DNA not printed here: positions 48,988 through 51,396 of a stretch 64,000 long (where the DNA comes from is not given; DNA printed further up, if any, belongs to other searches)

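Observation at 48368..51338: Orphan, unusually short glycyl-radical enzyme with an eliminase-type Cys loop and a minimal PflA-type activase, next to deoxyhexose genes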

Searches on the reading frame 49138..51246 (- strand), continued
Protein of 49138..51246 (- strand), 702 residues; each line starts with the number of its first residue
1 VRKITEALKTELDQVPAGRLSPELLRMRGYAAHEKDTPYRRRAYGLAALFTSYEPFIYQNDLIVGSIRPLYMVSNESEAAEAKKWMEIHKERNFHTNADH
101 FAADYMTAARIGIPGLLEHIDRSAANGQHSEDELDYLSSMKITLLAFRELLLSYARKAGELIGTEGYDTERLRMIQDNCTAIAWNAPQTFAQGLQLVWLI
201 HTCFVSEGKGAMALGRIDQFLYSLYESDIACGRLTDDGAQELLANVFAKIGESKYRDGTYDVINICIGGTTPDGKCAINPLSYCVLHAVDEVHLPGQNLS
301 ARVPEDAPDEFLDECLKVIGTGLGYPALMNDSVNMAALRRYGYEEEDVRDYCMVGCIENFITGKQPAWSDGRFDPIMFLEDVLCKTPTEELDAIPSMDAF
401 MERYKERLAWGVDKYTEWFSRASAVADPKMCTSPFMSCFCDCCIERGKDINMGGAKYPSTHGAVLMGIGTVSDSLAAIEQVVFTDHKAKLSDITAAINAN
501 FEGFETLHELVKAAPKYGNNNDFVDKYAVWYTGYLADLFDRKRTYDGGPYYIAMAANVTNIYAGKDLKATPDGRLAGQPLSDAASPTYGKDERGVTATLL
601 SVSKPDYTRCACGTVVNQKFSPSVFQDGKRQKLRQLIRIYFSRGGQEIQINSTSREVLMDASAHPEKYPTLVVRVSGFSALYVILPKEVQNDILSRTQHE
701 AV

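Call 41: search_solved_structures(query=L001:10880-11974:+, max_evalue=1e-20)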
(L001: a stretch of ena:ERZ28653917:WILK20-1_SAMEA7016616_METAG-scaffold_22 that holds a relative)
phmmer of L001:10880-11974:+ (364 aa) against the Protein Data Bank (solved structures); distinct sequences matched with E-value up to 1e-20: 8.
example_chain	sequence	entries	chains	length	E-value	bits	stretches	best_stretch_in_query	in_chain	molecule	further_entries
1vj0_A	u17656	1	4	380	1.1e-35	126.5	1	1-362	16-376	alcohol dehydrogenase, zinc-containing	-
2d8a_A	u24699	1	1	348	3.1e-27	98.8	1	16-315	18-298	Probable L-threonine 3-dehydrogenase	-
2dfv_A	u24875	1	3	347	3.1e-27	98.8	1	16-315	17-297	Probable L-threonine 3-dehydrogenase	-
3gfb_A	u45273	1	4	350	3.6e-24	88.7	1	15-312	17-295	L-threonine 3-dehydrogenase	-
6dkh_A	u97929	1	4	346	3.5e-23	85.4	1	33-349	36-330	L-idonate 5-dehydrogenase (NAD(P)(+))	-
2h6e_A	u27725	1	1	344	6.5e-23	84.5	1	2-356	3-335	D-arabinose 1-dehydrogenase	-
6iqd_A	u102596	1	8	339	7.9e-22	81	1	4-258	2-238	Alcohol dehydrogenase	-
4gkv_A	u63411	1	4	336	6.6e-21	77.9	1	33-356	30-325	Alcohol dehydrogenase, propanol-preferring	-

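Call 42: search_solved_structures(query=L001:11976-12770:+, max_evalue=0.001)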
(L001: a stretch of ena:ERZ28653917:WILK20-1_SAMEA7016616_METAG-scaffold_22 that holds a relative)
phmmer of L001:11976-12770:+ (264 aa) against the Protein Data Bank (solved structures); distinct sequences matched with E-value up to 0.001: 1.
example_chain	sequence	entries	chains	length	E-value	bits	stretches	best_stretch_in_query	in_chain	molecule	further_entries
2apj_A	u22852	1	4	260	0.00022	24.1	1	4-204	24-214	Putative Esterase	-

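Call 45: predict_structure(alignment_id=A2)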
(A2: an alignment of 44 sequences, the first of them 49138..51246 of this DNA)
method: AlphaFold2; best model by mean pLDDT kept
length: 702 residues; sequences in the alignment: 44
mean_pLDDT: 85.9   pTM: 0.88
mean pLDDT of the five models: 85.9, 84.4, 83.1, 82.6, 82.5
residues with pLDDT >= 90: 402; 70-90: 193; 50-70: 69; < 50: 38
segments of 3 or more residues with pLDDT < 50: 322-324, 556-574, 578-589, 676-678
pLDDT, mean of each block of 10 residues (from residue 1): 82 88 95 95 97 96 95 92 92 86 96 98 94 97 98 98 97 98 98 98 90 92 98 97 94 68 87 94 93 76 94 82 68 92 92 79 87 83 92 97 96 93 89 96 96 92 79 92 97 90 91 86 92 92 90 56 43 46 40 75 87 65 72 88 85 74 79 56 72 64 52
secondary structure, 60 per line:
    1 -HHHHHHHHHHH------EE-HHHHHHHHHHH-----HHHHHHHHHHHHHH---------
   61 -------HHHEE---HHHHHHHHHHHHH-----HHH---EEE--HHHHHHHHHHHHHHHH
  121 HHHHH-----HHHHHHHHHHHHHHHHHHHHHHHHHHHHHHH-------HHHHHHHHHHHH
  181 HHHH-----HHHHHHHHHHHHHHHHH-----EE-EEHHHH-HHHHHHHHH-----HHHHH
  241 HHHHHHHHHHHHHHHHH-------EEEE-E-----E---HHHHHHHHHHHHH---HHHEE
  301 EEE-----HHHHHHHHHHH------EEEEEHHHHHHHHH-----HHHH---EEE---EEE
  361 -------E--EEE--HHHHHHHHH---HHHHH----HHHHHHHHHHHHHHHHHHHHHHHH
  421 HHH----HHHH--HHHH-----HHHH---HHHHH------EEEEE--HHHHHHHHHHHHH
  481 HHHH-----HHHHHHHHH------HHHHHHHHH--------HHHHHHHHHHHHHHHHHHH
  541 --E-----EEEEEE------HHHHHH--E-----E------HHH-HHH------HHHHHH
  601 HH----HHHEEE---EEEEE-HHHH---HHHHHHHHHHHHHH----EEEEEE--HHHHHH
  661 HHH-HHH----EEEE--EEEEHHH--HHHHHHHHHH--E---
elements in order (helices of 4 or more, strands of 3 or more residues): H2-12 H22-32 H38-51 H76-88 E100-102 H105-125 H131-161 H169-184 H190-206 H217-220 H222-230 H236-257 E265-268 H280-292 E299-303 H309-319 E326-330 H331-339 H345-348 E352-354 E358-360 E371-373 H376-384 H388-392 H397-423 H428-431 H434-437 H443-446 H450-454 E461-465 H468-484 H490-498 H505-513 H522-540 E549-554 H561-566 H595-602 E610-612 E616-620 H622-625 H629-642 E647-652 H655-663 E672-675 E678-681 H687-696

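Call 48: fold_search(model_id=the predicted structure, library=pdb)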
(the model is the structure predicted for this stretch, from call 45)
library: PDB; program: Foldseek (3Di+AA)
matches with E <= 10: 308; with E <= 0.001: 77
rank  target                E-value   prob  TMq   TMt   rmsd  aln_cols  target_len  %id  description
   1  1r8w_A                6.9e-41  1.00  0.88  0.79   4.4       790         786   28  Native structure of the B12-independent glycerol dehydratase from clostridium butyricum (released 2004-06-01)
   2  9rcp_B                9.5e-41  1.00  0.87  0.78   4.6       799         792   28  1,2-propanediol dehydratase with 0.1 % 1,3-propanediol additive (released 2025-06-11)
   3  9rco_A                1.6e-40  1.00  0.87  0.77   5.2       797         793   28  1,2-propanediol dehydratase with 0.1 % glycerol additive (released 2025-06-11)
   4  9rcp_C                4.0e-40  1.00  0.87  0.78   4.5       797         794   28  1,2-propanediol dehydratase with 0.1 % 1,3-propanediol additive (released 2025-06-11)
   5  5i2g_A                6.3e-40  1.00  0.87  0.77   4.9       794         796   27  1,2-propanediol Dehydration in Roseburia inulinivorans; Structural Basis for Substrate and Enantiomer Selectivity (released 2016-06-01)
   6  9rcq_A                9.9e-40  1.00  0.87  0.76   5.0       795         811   28  1,2-propanediol dehydratase with no ligand additives (released 2025-06-11)
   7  5i2g_B                7.2e-39  1.00  0.87  0.77   4.9       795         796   27  1,2-propanediol Dehydration in Roseburia inulinivorans; Structural Basis for Substrate and Enantiomer Selectivity (released 2016-06-01)
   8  5a0u_A                1.2e-38  1.00  0.86  0.77   4.6       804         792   26  Structure of CutC choline lyase choline bound form from Klebsiella pneumoniae. (released 2015-07-29)
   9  9f3x_C                2.7e-38  1.00  0.86  0.77   4.3       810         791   25  CutC choline lyase in complex with cyclopropylcholine (released 2024-05-08)
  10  6vxc_A                8.6e-38  1.00  0.87  0.78   4.5       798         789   27  Crystal structure of hydroxyproline dehydratase (HypD) from Clostridioides difficile (released 2020-04-08)
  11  5i2a_A                8.9e-38  1.00  0.84  0.71   6.6       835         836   26  1,2-propanediol Dehydration in Roseburia inulinivorans; Structural Basis for Substrate and Enantiomer Selectivity (released 2016-06-01)
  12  5i2a_B                1.3e-37  1.00  0.85  0.72   5.7       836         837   26  1,2-propanediol Dehydration in Roseburia inulinivorans; Structural Basis for Substrate and Enantiomer Selectivity (released 2016-06-01)
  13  8iof_C                1.5e-37  1.00  0.88  0.78   4.5       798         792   23  Crystal structure of N-methyl-Cis-4-hydroxy-D-proline dehydratase in Clostridium sp. FS41 (released 2024-03-27)
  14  5fau_A                1.8e-37  1.00  0.85  0.76   5.9       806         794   25  wild-type choline TMA lyase in complex with choline (released 2016-09-28)
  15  8iof_A                1.9e-37  1.00  0.87  0.78   4.6       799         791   23  Crystal structure of N-methyl-Cis-4-hydroxy-D-proline dehydratase in Clostridium sp. FS41 (released 2024-03-27)
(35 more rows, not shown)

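Call 49: find_related_loci(query=A2, collection=metagenome_contigs, flank=6000)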
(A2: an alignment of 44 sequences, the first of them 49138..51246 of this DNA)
Query A2 (702 aa) in metagenome_contigs; peptide patterns used: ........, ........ (x = any residue, [..] = any of these).
230 stretches matched a pattern; 156 encode a relative of the query (tblastn E <= 1e-3); the best 80 are kept; 80 distinct loci.
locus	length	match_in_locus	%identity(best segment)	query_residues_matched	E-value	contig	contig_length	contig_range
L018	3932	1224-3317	64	4-702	0e+0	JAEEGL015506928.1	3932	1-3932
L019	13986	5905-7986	64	8-702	0e+0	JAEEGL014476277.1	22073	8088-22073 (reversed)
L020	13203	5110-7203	64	4-702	0e+0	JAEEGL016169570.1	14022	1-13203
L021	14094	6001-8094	63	4-702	0e+0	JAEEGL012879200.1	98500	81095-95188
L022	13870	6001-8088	64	4-700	0e+0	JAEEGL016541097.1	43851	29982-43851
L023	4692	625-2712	63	4-700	0e+0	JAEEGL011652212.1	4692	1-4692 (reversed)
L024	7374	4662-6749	64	3-699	0e+0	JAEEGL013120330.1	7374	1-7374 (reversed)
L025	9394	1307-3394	64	3-699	0e+0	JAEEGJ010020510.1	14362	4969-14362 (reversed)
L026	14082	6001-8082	64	8-702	0e+0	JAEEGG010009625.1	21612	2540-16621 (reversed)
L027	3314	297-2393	62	1-700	0e+0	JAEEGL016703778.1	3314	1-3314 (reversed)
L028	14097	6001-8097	63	1-702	0e+0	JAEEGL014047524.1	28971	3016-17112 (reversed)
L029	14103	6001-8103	63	1-702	0e+0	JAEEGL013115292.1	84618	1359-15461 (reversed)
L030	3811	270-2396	60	5-700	0e+0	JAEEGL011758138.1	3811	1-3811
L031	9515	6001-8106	60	5-700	0e+0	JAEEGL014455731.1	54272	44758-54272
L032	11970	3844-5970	59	8-702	0e+0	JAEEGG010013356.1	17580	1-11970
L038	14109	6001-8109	56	5-699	0e+0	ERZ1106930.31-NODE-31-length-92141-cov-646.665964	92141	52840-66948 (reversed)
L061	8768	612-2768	48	1-700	0e+0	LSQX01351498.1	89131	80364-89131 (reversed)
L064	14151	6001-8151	49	3-699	0e+0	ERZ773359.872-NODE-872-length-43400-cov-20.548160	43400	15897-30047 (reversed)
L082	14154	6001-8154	48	3-700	0e+0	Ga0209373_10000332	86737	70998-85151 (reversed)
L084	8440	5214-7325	48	1-699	0e+0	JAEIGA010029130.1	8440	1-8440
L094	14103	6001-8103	47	4-701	0e+0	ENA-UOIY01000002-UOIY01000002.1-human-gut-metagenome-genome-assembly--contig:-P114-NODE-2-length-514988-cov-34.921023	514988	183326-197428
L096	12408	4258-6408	46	3-702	0e+0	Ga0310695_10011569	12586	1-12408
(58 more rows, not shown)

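Call 71: search_protein_families(library=pfam, proteins=[L021:10795-11934:+, L026:10930-12012:+, L084:3945-5069:-, L061:6888-8162:+, L013:6977-8833:+, L064:3249-4745:-, L014:5539-7059:-, L032:1113-3263:-, L082:2450-3190:+, L017:4369-5067:-], max_evalue=0.0001)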
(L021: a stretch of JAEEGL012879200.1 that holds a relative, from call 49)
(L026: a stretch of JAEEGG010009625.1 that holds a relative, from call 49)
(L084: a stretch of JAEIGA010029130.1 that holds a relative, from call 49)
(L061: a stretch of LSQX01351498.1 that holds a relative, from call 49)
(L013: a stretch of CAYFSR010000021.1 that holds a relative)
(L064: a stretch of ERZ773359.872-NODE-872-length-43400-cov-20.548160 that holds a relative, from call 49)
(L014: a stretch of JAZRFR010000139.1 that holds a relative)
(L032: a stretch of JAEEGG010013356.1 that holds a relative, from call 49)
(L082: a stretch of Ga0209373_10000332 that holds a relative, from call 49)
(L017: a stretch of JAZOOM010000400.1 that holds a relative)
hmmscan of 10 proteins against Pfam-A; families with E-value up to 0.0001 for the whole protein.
L021:10795-11934:+ (379 aa): 3 families
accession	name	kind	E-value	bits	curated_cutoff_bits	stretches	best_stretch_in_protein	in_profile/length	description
PF00248.27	Aldo_ket_red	-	7.5e-41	140.5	24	1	15-281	3-289/291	Aldo/keto reductase family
PF13187.11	Fer4_9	-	6.9e-07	29.6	27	1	293-360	2-50/52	4Fe-4S dicluster domain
PF13237.11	Fer4_10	-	1.9e-05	24.9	25.5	1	288-358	4-53/53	4Fe-4S dicluster domain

L026:10930-12012:+ (360 aa): 3 families
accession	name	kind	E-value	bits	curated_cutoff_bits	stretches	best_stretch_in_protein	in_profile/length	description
PF01408.29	GFO_IDH_MocA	-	4.5e-26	92.3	24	1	12-129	3-119/120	Oxidoreductase family, NAD-binding Rossmann fold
PF22725.1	GFO_IDH_MocA_C3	-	1.5e-18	67.5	27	1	138-283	1-124/124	GFO/IDH/MocA C-terminal domain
PF02894.22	GFO_IDH_MocA_C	-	2.6e-10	40.9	22.9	1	142-356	1-215/218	Oxidoreductase family, C-terminal alpha/beta domain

L084:3945-5069:- (374 aa): 2 families
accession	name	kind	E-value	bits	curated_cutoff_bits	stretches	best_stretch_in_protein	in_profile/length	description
PF13527.13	Acetyltransf_9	-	7.7e-16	58.7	25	1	16-97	45-126/127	Acetyltransferase (GNAT) domain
PF17668.7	Acetyltransf_17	-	2.7e-09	38.1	25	1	160-260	20-114/114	Acetyltransferase (GNAT) domain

L061:6888-8162:+ (424 aa): 4 families
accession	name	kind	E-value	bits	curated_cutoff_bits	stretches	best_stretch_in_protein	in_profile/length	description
PF01018.28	GTP1_OBG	-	1.4e-63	213.5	27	1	3-156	1-154/155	GTP1/OBG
PF01926.29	MMR_HSR1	-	3.3e-27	95.3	21.9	1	160-283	1-113/113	50S ribosome-binding GTPase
PF09269.16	DUF1967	-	4.2e-25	88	27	1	355-422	1-70/70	Domain of unknown function (DUF1967)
PF02421.24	FeoB_N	-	3.2e-13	49.9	27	1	161-323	3-154/156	Ferrous iron transport protein B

L013:6977-8833:+ (618 aa): 2 families
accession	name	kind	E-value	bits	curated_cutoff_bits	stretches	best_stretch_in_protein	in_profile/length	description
PF00122.25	E1-E2_ATPase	-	1.1e-50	172.2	28.1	1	117-289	2-181/181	E1-E2 ATPase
PF00702.32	Hydrolase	-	9.3e-29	101.6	26.4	1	306-521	2-190/191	haloacid dehalogenase-like hydrolase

L064:3249-4745:- (498 aa): 1 family
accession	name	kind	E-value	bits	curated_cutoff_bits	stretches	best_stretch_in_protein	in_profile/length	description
PF13416.11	SBP_bac_8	-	6.6e-07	29.8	27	1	104-369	7-212/279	Bacterial extracellular solute-binding protein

L014:5539-7059:- (506 aa): 0 families

L032:1113-3263:- (716 aa): 2 families
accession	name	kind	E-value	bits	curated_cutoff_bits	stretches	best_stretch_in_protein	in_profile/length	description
PF07228.17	SpoIIE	-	1e-49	169.5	25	1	384-574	2-191/192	Stage II sporulation protein E (SpoIIE)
PF13581.12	HATPase_c_2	-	1.6e-20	73.8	27.4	1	588-714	2-127/127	Histidine kinase-like ATPase domain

L082:2450-3190:+ (246 aa): 4 families
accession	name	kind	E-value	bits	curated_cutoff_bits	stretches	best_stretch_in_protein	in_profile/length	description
PF13561.12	adh_short_C2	-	7.3e-58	196.4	27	1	15-244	5-236/236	Enoyl-(Acyl carrier protein) reductase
PF00106.31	adh_short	-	5.7e-54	183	26.6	1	7-191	1-187/195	short chain dehydrogenase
PF08659.16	KR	-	1.7e-13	51.3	22.6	1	8-173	2-169/180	KR domain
PF23441.1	SDR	-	3.1e-07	30.5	27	1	5-243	6-255/258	SDR-like rossmann domain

L017:4369-5067:- (232 aa): 0 families

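Call 73: search_protein_families(library=pfam, proteins=[L026:9998-10873:+, L064:9463-10935:+, L064:2167-3015:-, L064:814-2058:-, L094:3076-4311:+, L094:11784-12947:+, L094:10901-11740:+, L038:2434-4857:+, L038:11301-12308:+, L096:6501-7988:+], max_evalue=0.0001)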
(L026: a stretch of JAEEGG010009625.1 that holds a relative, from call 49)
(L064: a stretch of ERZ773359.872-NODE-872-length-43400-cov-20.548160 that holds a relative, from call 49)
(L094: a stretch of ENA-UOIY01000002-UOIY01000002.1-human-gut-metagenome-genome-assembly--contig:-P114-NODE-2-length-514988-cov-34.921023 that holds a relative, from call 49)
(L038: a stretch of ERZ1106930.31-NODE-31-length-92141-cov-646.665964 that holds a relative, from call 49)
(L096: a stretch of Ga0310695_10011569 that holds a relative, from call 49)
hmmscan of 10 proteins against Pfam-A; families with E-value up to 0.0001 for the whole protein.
L026:9998-10873:+ (291 aa): 1 family
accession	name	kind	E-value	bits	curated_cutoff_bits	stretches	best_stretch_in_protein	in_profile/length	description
PF04294.18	VanW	-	4.5e-40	136.6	27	1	76-209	1-129/130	VanW like protein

L064:9463-10935:+ (490 aa): 0 families

L064:2167-3015:- (282 aa): 0 families

L064:814-2058:- (414 aa): 2 families
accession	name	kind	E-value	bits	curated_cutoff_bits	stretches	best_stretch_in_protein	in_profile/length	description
PF01408.29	GFO_IDH_MocA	-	5.5e-10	40.4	24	1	6-122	2-118/120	Oxidoreductase family, NAD-binding Rossmann fold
PF22725.1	GFO_IDH_MocA_C3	-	1.4e-09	38.5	27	1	134-261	3-124/124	GFO/IDH/MocA C-terminal domain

L094:3076-4311:+ (411 aa): 1 family
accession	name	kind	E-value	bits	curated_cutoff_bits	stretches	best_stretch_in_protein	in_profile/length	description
PF01841.26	Transglut_core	-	6.7e-09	36.4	23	1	169-266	12-104/108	Transglutaminase-like superfamily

L094:11784-12947:+ (387 aa): 3 families
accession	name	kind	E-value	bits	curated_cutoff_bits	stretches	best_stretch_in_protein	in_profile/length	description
PF01408.29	GFO_IDH_MocA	-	2.7e-25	89.8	24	1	24-149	1-120/120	Oxidoreductase family, NAD-binding Rossmann fold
PF22725.1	GFO_IDH_MocA_C3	-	2.9e-16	60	27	1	159-295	3-123/124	GFO/IDH/MocA C-terminal domain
PF02894.22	GFO_IDH_MocA_C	-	8.1e-11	42.6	22.9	1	161-382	1-218/218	Oxidoreductase family, C-terminal alpha/beta domain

L094:10901-11740:+ (279 aa): 1 family
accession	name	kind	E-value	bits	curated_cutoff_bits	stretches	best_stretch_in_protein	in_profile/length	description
PF01261.30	AP_endonuc_2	-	1.2e-17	64.9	31.1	1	33-263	1-234/249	Xylose isomerase-like TIM barrel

L038:2434-4857:+ (807 aa): 4 families
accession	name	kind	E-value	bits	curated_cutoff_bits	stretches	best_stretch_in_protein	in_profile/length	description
PF17389.8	Bac_rhamnosid6H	-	1.7e-61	208.9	24.5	1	411-725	1-337/339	Bacterial alpha-L-rhamnosidase 6 hairpin glycosidase domain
PF08531.16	Bac_rhamnosid_N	-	8e-37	127.1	25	1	143-294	4-169/172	Alpha-L-rhamnosidase N-terminal domain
PF05592.18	Bac_rhamnosid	-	5.8e-10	39.4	22.2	1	311-395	8-87/102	Bacterial alpha-L-rhamnosidase concanavalin-like domain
PF17390.7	Bac_rhamnosid_C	-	3.2e-06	27.3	22.1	1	733-798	6-70/78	Bacterial alpha-L-rhamnosidase C-terminal domain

L038:11301-12308:+ (335 aa): 1 family
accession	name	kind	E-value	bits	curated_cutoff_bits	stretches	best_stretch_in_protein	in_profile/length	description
PF01208.23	URO-D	-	2e-24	86.7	23.9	1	110-332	123-345/346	Uroporphyrinogen decarboxylase (URO-D)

L096:6501-7988:+ (495 aa): 0 families
